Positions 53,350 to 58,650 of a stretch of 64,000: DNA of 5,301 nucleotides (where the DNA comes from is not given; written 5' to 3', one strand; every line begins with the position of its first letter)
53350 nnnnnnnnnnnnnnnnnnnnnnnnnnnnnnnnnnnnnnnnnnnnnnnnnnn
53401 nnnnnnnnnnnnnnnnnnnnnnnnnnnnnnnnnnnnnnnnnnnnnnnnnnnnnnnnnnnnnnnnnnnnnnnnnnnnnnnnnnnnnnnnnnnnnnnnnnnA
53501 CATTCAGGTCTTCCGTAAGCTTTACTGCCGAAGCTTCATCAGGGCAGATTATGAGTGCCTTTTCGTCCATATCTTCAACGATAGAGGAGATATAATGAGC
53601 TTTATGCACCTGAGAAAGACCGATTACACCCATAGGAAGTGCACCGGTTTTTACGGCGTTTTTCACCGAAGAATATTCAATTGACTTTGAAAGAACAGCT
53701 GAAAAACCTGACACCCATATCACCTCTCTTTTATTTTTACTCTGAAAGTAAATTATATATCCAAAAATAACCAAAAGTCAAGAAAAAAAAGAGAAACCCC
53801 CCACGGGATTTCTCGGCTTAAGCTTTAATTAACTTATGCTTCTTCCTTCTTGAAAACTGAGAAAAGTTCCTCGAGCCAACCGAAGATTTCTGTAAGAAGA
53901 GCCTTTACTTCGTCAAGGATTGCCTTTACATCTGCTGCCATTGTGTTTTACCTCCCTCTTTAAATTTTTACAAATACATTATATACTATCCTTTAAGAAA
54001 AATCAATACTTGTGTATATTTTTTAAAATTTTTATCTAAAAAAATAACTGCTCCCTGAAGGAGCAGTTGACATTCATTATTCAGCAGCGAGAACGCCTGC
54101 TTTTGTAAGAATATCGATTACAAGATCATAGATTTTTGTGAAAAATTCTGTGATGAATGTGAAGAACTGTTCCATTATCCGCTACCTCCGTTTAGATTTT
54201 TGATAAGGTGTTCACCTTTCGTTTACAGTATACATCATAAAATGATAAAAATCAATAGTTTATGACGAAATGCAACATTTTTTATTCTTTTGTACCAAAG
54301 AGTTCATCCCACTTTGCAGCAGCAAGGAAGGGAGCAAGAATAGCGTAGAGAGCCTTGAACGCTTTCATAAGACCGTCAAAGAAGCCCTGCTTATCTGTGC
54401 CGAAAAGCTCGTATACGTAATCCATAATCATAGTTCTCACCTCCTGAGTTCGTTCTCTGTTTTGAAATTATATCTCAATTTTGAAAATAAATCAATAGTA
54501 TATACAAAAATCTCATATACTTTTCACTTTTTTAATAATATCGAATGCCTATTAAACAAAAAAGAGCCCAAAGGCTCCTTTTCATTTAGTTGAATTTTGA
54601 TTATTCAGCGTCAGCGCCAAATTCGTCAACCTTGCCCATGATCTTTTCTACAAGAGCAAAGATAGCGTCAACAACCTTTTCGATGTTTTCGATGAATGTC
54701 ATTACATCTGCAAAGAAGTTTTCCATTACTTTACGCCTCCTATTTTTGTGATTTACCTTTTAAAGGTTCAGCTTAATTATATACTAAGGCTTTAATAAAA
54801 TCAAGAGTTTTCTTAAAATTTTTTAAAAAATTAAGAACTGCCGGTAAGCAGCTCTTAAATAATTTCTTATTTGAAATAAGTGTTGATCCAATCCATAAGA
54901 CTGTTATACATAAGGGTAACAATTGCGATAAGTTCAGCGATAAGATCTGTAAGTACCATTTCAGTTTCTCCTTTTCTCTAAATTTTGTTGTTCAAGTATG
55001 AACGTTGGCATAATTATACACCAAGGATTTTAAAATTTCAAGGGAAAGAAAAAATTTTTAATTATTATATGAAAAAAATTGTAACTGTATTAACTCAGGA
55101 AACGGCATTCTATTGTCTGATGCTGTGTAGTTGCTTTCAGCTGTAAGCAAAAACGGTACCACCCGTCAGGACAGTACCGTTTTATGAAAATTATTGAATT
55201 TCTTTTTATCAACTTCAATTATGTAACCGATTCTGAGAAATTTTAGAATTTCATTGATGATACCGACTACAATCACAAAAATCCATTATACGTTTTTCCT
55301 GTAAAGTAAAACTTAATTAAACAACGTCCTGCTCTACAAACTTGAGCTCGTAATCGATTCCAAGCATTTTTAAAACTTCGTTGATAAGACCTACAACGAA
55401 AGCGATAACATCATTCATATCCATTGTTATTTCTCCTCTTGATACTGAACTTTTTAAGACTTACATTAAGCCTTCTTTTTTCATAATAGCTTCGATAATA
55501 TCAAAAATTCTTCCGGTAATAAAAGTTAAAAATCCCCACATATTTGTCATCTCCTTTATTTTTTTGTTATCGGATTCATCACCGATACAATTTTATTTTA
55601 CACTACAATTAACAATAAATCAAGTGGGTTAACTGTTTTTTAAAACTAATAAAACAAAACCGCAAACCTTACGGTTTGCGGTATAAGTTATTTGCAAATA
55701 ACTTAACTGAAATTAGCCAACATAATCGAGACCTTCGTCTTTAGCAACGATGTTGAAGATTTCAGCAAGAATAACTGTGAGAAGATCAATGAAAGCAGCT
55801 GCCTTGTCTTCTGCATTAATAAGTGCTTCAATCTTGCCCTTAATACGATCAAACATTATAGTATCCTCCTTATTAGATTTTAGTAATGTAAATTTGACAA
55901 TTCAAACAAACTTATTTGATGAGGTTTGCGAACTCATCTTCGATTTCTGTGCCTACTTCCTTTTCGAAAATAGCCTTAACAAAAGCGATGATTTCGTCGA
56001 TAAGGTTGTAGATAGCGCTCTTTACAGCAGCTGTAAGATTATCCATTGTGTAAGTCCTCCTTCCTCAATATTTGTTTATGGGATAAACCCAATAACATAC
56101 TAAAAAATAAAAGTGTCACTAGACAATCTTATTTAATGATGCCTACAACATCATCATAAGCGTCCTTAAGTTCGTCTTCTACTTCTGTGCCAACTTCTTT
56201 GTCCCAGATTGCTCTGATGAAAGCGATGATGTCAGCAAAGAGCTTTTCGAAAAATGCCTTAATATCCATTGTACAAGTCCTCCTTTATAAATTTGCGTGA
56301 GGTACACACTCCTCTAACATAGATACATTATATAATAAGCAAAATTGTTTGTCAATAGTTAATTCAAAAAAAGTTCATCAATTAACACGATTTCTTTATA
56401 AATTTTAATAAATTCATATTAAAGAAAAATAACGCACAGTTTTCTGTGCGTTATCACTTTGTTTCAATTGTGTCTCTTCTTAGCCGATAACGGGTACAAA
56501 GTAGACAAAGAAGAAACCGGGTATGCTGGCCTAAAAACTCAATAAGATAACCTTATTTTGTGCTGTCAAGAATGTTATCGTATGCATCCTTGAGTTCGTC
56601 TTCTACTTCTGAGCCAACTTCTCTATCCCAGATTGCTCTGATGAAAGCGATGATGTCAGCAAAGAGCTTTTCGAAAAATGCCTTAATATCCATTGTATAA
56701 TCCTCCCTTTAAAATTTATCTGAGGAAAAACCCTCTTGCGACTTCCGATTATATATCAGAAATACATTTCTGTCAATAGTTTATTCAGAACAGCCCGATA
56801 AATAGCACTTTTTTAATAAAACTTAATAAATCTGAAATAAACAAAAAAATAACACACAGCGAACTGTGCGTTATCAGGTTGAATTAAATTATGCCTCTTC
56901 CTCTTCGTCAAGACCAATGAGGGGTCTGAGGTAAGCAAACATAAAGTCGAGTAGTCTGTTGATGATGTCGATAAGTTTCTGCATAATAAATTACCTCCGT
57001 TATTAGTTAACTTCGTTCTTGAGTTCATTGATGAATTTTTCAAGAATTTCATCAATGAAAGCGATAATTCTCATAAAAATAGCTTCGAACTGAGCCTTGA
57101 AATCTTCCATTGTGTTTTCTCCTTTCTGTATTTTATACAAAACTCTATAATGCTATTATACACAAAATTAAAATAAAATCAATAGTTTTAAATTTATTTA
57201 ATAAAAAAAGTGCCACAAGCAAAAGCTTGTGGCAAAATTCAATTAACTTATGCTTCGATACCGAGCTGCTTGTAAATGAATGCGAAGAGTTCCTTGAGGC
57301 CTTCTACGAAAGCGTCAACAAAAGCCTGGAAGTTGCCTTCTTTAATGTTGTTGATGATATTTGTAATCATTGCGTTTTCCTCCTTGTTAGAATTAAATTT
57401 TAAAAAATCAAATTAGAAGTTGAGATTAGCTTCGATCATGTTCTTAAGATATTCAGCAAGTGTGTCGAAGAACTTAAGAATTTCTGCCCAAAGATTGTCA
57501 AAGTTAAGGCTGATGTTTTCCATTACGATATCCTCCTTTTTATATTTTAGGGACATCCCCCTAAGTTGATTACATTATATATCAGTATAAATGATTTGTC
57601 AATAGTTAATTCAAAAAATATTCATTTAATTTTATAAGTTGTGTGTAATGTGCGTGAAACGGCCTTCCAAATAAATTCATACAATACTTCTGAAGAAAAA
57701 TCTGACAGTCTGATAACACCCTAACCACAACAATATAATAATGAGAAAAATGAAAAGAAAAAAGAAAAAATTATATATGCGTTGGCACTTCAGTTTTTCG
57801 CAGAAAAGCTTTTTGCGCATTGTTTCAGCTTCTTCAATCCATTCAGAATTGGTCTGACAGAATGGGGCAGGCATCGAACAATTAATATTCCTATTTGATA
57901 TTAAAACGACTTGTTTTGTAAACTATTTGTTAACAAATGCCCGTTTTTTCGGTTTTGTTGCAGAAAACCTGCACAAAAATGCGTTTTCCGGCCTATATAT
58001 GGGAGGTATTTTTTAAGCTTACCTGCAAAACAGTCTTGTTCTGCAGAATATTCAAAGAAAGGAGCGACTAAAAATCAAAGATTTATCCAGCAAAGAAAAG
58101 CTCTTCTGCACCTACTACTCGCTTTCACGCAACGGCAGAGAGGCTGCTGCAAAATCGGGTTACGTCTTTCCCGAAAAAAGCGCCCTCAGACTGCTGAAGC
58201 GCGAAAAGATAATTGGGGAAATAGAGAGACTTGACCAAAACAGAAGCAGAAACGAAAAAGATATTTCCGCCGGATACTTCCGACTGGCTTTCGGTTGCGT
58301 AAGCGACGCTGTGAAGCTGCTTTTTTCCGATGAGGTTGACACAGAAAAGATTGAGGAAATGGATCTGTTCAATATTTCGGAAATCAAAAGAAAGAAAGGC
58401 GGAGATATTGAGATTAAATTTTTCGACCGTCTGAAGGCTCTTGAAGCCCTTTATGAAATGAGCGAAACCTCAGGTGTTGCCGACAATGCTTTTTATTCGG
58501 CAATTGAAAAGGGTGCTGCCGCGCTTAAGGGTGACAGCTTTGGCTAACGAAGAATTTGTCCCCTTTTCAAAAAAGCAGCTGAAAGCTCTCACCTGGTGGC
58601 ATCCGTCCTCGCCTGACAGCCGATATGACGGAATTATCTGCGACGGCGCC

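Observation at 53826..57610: Array of 16 independently expressed micro-genes encoding acidic amphipathic peptides, between mfd and a phage head module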

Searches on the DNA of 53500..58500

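Call 55: search_rna_families(source=window, start=53500, end=58500, threshold=evalue, max_evalue=1)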
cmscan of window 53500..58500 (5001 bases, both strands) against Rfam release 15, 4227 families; matches with E-value up to 1: 8.
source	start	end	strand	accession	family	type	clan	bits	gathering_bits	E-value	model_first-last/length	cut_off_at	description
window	54799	54864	+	RF02064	STnc370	Gene; sRNA;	-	28.3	54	0.95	1-71/71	no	Enterobacterial sRNA STnc370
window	56407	56454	+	RF02057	STnc40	Gene; sRNA;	-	27.9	45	0.083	21-68/70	no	Salmonella enterica sRNA STnc40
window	56845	56882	-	RF02398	sau-6072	Gene; sRNA;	-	27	50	0.027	1-53/53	no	Staphylococcus sRNA sau-6072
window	55147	55225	-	RF01733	atoC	Cis-reg;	-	25.6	50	0.24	1-93/93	no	atoC RNA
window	56427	56481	-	RF02427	SpF10_sRNA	Gene; sRNA;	-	24.3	60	0.24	1-57/57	no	Streptococcus sRNA SpF10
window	53543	53607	+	RF00274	SNORD57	Gene; snRNA; snoRNA; CD-box;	CL00058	20.8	47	0.91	1-72/72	no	Small nucleolar RNA SNORD57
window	56040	56125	-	RF01807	GIR1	Gene; ribozyme;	-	19.4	100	0.26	1-201/201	no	GIR1 branching ribozyme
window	56403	56457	+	RF02377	SurA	Gene; sRNA;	-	15.4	100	0.74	1-279/279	no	SurA sRNA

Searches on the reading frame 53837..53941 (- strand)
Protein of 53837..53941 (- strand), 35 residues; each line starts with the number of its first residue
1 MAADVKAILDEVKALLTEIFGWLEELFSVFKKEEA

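Call 4: search_protein_families(library=pfam, max_evalue=10, proteins=[window:53837-53941:-])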
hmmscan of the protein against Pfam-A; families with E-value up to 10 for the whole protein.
seq(35 aa): 0 families

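Call 5: search_protein_families(library=ncbifam, max_evalue=10, proteins=[window:53837-53941:-])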
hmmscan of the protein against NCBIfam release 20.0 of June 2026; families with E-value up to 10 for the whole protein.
seq(35 aa): 0 families

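Call 11: list_cluster_members(proteins=[window:53837-53941:-, window:54080-54175:-, window:54285-54431:-, window:54604-54726:-, window:54870-54959:-, window:55320-55424:-, window:55716-55856:-, window:55915-56046:-, window:56132-56269:-, window:57251-57370:-])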
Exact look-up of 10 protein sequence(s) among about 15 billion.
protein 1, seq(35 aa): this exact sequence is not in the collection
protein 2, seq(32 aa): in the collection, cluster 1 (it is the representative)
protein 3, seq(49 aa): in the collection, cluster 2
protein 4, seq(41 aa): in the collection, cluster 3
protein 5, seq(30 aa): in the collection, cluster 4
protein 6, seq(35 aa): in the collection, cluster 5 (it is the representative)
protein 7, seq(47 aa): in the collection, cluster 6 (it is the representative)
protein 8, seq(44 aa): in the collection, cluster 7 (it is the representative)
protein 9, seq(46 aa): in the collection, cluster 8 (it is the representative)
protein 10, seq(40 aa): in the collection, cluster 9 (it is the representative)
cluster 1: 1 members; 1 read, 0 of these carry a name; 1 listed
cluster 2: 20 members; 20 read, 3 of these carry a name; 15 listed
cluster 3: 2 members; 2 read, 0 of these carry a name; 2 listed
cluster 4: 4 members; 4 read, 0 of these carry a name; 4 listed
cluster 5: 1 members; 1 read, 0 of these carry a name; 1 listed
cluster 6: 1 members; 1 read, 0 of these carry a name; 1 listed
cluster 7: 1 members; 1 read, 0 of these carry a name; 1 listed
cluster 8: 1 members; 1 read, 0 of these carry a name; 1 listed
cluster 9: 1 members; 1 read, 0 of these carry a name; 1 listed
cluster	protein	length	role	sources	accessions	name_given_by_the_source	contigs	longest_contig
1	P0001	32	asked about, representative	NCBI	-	-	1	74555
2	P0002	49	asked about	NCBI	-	-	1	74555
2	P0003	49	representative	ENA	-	-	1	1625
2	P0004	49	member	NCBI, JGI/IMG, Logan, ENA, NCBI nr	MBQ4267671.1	MAG: hypothetical protein IJB93_05715 [Clostridia bacterium] | hypothetical protein | hypothetical protein [Clostridia bacterium]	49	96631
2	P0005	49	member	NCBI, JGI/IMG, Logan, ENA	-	hypothetical protein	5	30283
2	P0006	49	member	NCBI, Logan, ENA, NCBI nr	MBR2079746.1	MAG: hypothetical protein IJ962_05955 [Clostridia bacterium] | hypothetical protein [Clostridia bacterium]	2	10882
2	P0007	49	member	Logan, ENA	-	-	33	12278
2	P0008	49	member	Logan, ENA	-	-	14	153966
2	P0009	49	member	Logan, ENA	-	-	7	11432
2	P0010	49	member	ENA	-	-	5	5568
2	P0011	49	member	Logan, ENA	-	-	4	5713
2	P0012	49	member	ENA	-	-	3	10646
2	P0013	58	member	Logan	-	-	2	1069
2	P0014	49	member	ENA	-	-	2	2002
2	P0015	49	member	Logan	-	-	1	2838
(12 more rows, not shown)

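Call 29: search_protein_families(library=phrogs, max_evalue=1, proteins=[window:53837-53941:-])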
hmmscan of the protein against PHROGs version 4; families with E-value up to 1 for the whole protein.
seq(35 aa): 1 family
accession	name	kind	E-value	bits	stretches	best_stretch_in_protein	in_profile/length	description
phrog_3463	-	unknown function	0.05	14.9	1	13-27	6-21/35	-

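Call 83: predict_structure(alignment_id=A6)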
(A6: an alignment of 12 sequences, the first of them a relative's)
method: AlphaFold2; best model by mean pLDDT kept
length: 46 residues; sequences in the alignment: 12
mean_pLDDT: 72.9   pTM: 0.37
mean pLDDT of the five models: 72.9, 72.5, 70.9, 70.4, 66.8
residues with pLDDT >= 90: 0; 70-90: 26; 50-70: 20; < 50: 0
segments of 3 or more residues with pLDDT < 50: none
pLDDT, mean of each block of 10 residues (from residue 1): 77 83 65 72 63
secondary structure, 60 per line:
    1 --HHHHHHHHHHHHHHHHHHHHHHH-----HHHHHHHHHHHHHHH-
elements in order: H3-25 H31-45

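Call 92: search_protein_families(library=padloc, max_evalue=1, proteins=[window:53837-53941:-])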
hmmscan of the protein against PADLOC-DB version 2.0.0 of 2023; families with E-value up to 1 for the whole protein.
seq(35 aa): 0 families

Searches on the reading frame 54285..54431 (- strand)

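Call 4: search_protein_families(library=pfam, max_evalue=10, proteins=[window:54285-54431:-])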
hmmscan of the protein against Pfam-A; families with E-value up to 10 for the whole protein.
seq(49 aa): 0 families

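Call 5: search_protein_families(library=ncbifam, max_evalue=10, proteins=[window:54285-54431:-])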
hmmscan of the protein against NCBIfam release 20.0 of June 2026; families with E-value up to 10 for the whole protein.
seq(49 aa): 1 family
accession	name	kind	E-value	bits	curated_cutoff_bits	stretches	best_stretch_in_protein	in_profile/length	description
NF046000.1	MAG1210_fam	subfamily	0.058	12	275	1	14-38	414-438/550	MAG1210 family protein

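Call 29: search_protein_families(library=phrogs, max_evalue=1, proteins=[window:54285-54431:-])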
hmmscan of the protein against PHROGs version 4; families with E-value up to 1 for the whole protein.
seq(49 aa): 0 families

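Call 92: search_protein_families(library=padloc, max_evalue=1, proteins=[window:54285-54431:-])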
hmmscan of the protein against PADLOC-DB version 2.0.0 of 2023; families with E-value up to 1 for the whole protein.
seq(49 aa): 0 families

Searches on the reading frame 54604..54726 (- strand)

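Call 4: search_protein_families(library=pfam, max_evalue=10, proteins=[window:54604-54726:-])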
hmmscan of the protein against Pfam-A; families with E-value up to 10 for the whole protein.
seq(41 aa): 0 families

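Call 5: search_protein_families(library=ncbifam, max_evalue=10, proteins=[window:54604-54726:-])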
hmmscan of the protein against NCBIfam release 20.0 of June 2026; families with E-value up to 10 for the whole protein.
seq(41 aa): 0 families

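Call 29: search_protein_families(library=phrogs, max_evalue=1, proteins=[window:54604-54726:-])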
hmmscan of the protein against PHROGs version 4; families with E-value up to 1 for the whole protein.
seq(41 aa): 2 families
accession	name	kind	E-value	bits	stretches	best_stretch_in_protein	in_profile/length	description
phrog_7694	-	unknown function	0.047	13.4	1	2-34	389-421/675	-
phrog_37082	-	unknown function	0.14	12.3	1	3-39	141-178/310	-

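Call 92: search_protein_families(library=padloc, max_evalue=1, proteins=[window:54604-54726:-])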
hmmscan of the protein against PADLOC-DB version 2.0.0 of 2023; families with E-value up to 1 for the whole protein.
seq(41 aa): 0 families

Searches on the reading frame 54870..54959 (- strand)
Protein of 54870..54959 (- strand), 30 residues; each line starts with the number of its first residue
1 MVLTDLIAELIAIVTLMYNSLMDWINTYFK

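Call 4: search_protein_families(library=pfam, max_evalue=10, proteins=[window:54870-54959:-])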
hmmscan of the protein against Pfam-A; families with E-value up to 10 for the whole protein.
seq(30 aa): 0 families

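Call 5: search_protein_families(library=ncbifam, max_evalue=10, proteins=[window:54870-54959:-])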
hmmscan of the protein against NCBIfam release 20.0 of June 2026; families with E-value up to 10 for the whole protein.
seq(30 aa): 0 families

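Call 12: find_encoding_contigs(protein=window:54870-54959:-, flank=10000, max_places=10)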
Protein seq(30 aa) (30 aa): 10 contigs read that carry it; 9 places shown.
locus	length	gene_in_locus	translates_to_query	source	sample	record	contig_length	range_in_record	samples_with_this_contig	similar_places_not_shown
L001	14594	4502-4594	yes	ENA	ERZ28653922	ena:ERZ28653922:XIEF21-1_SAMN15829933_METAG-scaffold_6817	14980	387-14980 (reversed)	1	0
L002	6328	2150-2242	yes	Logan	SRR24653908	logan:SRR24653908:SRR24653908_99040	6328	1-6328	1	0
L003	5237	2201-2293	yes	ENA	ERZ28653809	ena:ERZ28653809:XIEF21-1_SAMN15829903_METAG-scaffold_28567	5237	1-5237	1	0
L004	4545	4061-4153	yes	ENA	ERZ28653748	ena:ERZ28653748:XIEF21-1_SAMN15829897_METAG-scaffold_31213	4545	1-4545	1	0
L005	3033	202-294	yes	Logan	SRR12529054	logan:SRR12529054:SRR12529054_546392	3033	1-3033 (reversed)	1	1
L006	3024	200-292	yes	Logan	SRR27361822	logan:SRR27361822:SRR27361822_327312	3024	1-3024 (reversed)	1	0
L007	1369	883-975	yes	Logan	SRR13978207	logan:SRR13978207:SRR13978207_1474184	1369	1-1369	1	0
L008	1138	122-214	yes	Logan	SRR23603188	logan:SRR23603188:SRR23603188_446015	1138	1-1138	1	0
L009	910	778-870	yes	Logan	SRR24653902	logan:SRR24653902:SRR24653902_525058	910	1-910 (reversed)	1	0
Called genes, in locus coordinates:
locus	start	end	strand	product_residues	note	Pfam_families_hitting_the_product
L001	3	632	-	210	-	?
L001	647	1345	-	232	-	PF17746:SfsA_N, PF03749:SfsA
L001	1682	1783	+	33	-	-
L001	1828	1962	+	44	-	-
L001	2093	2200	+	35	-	-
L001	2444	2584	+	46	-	-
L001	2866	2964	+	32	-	-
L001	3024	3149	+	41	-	-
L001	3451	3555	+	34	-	-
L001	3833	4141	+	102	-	PF04480:DUF559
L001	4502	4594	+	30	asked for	-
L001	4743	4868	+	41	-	-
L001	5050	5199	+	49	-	-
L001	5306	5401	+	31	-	-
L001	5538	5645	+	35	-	-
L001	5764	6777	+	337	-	PF17757:UvrB_inter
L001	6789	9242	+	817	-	PF02559:CarD_TRCF_RID, PF00270:DEAD, PF04851:ResIII, PF22590:Cas3-like_C_2 (faint), PF00271:Helicase_C, PF03461:TRCF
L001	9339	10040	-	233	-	PF01381:HTH_3, PF12844:HTH_19, PF13560:HTH_31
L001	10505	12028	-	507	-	PF07690:MFS_1, PF13347:MFS_2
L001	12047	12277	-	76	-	PF00403:HMA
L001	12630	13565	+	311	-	-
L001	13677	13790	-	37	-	-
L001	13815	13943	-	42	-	-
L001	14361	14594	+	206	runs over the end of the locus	?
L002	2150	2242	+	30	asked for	-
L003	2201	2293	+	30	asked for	-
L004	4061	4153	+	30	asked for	-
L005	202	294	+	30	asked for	-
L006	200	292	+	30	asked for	-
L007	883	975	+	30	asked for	-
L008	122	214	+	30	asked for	-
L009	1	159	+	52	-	?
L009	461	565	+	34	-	-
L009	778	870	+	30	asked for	-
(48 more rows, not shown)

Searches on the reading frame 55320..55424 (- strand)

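Call 4: search_protein_families(library=pfam, max_evalue=10, proteins=[window:55320-55424:-])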
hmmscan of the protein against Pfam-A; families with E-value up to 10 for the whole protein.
seq(35 aa): 1 family
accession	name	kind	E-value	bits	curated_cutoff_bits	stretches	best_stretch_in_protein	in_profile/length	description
PF04688.18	Holin_SPP1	-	0.058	14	27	1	4-24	8-28/74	SPP1 phage holin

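Call 5: search_protein_families(library=ncbifam, max_evalue=10, proteins=[window:55320-55424:-])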
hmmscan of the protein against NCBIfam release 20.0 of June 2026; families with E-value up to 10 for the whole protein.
seq(35 aa): 0 families

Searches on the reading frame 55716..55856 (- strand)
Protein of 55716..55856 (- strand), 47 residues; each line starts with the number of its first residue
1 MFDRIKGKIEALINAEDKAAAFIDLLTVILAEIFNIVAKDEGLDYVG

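Call 4: search_protein_families(library=pfam, max_evalue=10, proteins=[window:55716-55856:-])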
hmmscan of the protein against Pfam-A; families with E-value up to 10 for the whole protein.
seq(47 aa): 1 family
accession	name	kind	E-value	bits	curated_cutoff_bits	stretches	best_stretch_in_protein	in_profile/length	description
PF14388.11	DUF4419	-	0.21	11.4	25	1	3-39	143-179/303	Domain of unknown function (DUF4419)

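Call 5: search_protein_families(library=ncbifam, max_evalue=10, proteins=[window:55716-55856:-])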
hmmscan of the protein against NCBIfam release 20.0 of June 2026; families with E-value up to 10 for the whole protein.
seq(47 aa): 0 families

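Call 29: search_protein_families(library=phrogs, max_evalue=1, proteins=[window:55716-55856:-])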
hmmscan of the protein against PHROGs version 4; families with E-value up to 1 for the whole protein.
seq(47 aa): 0 families

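Call 92: search_protein_families(library=padloc, max_evalue=1, proteins=[window:55716-55856:-])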
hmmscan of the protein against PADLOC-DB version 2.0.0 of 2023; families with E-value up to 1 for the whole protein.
seq(47 aa): 0 families
